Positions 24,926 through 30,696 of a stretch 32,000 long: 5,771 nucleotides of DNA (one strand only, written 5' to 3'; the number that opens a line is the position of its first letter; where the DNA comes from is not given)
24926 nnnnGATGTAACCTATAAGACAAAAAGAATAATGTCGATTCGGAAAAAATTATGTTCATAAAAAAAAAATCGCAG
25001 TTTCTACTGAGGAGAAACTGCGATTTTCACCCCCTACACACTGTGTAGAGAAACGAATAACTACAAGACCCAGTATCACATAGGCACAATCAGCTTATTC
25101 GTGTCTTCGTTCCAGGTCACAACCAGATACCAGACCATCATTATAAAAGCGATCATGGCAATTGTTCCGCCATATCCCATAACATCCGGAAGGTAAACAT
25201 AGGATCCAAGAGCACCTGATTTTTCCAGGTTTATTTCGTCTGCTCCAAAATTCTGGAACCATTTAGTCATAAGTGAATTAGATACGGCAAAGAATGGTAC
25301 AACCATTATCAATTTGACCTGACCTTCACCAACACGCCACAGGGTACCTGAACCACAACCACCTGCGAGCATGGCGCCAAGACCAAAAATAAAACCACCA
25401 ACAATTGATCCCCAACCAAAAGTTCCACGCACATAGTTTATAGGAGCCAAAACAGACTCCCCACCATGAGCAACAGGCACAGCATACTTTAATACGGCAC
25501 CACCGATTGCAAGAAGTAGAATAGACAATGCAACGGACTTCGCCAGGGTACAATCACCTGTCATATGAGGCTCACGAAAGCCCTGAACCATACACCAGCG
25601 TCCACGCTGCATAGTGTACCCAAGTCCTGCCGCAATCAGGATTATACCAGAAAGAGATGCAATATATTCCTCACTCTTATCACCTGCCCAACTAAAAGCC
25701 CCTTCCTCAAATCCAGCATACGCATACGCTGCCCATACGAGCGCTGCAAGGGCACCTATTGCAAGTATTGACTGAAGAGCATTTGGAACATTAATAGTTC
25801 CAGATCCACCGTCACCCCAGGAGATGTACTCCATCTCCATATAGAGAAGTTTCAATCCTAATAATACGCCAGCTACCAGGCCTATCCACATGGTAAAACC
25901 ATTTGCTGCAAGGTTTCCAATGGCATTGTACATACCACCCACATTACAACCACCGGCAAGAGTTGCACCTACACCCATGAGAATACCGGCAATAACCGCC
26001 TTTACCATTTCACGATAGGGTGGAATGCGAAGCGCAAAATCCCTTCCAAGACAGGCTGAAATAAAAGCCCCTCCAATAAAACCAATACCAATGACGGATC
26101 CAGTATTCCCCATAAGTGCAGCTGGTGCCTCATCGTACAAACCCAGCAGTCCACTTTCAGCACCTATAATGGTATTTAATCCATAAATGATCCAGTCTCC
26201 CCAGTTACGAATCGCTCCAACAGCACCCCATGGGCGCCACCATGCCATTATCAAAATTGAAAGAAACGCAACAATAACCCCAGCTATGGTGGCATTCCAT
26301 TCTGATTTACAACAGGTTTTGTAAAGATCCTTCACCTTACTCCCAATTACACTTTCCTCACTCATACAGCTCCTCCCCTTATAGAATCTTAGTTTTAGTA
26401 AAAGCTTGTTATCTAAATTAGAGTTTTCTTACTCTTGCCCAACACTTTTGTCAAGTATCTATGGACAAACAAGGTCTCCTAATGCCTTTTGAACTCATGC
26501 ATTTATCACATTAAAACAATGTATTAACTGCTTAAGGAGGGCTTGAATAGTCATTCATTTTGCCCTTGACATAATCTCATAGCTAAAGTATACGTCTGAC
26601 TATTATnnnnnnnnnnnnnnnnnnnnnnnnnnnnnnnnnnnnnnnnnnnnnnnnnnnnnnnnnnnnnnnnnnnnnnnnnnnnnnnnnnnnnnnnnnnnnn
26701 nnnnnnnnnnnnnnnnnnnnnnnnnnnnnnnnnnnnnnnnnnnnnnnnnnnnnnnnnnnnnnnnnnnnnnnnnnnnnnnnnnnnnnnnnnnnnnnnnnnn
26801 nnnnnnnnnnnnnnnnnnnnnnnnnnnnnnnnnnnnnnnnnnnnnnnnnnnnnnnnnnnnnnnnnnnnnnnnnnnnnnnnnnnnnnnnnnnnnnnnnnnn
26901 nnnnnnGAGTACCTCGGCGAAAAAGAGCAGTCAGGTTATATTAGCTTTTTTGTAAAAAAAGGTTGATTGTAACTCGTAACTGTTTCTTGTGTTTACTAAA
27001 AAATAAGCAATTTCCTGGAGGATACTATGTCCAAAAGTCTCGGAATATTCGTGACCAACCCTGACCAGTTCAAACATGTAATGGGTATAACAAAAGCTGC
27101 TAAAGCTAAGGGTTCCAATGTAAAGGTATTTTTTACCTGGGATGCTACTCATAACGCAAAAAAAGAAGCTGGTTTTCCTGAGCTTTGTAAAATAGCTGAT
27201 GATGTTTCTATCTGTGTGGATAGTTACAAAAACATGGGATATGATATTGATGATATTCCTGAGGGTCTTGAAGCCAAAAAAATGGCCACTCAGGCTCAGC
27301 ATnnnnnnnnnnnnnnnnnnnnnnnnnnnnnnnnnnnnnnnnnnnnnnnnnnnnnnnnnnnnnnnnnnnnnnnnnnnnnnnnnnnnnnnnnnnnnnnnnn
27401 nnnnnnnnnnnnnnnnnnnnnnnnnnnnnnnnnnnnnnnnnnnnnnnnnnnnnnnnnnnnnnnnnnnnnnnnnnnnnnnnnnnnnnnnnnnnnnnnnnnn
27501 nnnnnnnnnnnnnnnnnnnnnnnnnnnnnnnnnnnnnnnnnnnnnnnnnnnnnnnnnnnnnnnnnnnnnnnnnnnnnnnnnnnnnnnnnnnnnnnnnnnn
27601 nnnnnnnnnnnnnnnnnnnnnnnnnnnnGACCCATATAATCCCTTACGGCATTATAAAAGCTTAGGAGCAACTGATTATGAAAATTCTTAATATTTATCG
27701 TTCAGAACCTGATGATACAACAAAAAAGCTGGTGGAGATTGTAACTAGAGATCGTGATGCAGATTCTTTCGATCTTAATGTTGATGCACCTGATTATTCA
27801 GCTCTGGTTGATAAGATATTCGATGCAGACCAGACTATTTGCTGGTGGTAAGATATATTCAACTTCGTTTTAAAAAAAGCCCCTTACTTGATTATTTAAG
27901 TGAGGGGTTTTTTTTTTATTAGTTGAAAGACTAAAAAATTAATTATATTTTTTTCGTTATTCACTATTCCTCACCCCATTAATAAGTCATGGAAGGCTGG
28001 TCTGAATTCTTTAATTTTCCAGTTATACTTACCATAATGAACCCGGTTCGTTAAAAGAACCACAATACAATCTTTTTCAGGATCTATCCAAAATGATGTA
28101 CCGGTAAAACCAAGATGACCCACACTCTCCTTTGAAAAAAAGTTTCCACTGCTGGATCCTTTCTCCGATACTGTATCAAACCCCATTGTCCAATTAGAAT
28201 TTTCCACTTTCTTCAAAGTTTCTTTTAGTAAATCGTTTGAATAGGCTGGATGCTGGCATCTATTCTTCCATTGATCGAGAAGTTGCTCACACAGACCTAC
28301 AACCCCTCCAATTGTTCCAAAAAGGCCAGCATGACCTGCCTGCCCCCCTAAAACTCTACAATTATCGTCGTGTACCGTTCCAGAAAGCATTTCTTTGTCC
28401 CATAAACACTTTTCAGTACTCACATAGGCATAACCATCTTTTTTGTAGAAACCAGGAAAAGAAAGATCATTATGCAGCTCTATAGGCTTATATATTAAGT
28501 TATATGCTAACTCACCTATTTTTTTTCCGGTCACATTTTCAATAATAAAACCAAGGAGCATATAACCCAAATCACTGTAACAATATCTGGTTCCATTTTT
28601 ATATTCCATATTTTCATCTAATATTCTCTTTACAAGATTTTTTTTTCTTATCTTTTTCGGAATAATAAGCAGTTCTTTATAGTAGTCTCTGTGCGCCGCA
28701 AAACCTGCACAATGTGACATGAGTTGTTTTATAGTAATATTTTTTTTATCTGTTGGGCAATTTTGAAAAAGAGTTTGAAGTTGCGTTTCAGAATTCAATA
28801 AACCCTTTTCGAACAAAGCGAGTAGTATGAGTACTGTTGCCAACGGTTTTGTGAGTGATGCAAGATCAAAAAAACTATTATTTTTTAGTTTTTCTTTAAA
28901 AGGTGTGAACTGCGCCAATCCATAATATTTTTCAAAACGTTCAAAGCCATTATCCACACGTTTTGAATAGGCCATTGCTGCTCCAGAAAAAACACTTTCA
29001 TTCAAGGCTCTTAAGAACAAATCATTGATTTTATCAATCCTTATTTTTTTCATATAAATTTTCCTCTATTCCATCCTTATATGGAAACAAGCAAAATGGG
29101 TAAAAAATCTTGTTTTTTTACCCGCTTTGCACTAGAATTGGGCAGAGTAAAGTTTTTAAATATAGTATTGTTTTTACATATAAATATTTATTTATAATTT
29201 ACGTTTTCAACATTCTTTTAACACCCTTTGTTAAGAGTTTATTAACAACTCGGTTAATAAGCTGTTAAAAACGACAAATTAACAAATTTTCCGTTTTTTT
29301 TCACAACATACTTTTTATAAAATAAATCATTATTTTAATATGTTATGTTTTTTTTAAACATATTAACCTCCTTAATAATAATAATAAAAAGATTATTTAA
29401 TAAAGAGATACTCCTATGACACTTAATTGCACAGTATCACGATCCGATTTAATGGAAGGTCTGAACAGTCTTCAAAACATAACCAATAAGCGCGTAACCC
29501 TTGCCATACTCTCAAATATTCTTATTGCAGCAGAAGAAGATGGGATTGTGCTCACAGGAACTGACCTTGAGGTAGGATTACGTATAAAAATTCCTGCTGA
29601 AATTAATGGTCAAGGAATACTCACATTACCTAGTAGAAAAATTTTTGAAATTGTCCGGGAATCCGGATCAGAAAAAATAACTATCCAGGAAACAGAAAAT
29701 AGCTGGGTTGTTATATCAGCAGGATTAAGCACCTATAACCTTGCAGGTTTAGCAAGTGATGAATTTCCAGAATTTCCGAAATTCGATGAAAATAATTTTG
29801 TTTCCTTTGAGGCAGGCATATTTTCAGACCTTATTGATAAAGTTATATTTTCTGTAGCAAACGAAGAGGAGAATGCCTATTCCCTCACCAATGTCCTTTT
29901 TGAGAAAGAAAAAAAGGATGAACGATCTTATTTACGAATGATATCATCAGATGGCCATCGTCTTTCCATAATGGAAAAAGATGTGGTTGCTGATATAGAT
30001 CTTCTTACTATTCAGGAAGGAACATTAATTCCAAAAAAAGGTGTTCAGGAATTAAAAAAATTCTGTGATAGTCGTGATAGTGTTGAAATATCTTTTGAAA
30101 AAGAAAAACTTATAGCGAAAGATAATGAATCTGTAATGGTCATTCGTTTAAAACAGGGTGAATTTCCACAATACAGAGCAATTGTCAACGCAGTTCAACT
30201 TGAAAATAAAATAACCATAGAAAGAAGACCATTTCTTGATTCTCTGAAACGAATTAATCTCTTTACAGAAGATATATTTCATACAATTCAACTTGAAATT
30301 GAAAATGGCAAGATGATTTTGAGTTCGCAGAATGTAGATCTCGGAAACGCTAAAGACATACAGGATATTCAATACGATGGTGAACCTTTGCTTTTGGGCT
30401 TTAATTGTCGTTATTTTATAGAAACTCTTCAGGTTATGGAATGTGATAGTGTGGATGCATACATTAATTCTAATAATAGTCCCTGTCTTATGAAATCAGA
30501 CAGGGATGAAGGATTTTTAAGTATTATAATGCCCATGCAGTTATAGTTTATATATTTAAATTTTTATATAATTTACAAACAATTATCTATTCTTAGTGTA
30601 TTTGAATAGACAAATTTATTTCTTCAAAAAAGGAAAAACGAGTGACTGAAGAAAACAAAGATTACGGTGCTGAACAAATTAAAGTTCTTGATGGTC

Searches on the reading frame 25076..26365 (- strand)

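Call 81: search_protein_families(library=pfam, proteins=[window:25076-26365:-], max_evalue=0.00001)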
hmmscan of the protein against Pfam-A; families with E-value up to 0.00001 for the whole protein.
window:25076-26365:- (429 aa): 1 family
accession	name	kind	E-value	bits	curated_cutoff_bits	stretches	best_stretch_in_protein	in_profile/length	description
PF04143.19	Sulf_transp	-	2.1e-41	142.9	27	2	254-420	1-154/310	Sulphur transport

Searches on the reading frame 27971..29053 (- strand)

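Call 81: search_protein_families(library=pfam, proteins=[window:27971-29053:-], max_evalue=0.00001)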
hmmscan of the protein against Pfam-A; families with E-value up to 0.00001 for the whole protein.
window:27971-29053:- (360 aa): 1 family
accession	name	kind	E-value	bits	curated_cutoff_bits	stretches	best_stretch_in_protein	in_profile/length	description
PF00144.29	Beta-lactamase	-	3.2e-37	128.9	27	1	33-340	22-313/329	Beta-lactamase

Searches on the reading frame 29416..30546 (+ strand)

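Call 81: search_protein_families(library=pfam, proteins=[window:29416-30546:+], max_evalue=0.00001)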
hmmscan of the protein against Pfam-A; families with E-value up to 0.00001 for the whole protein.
window:29416-30546:+ (376 aa): 3 families
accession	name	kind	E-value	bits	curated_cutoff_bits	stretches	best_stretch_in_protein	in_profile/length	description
PF00712.24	DNA_pol3_beta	-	5.1e-27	94.9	24.4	1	4-120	2-119/120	DNA polymerase III beta subunit, N-terminal domain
PF02768.20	DNA_pol3_beta_3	-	2.8e-22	79.2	27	1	263-374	9-120/121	DNA polymerase III beta subunit, C-terminal domain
PF02767.21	DNA_pol3_beta_2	-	7.9e-15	55.6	27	1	136-252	7-116/116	DNA polymerase III beta subunit, central domain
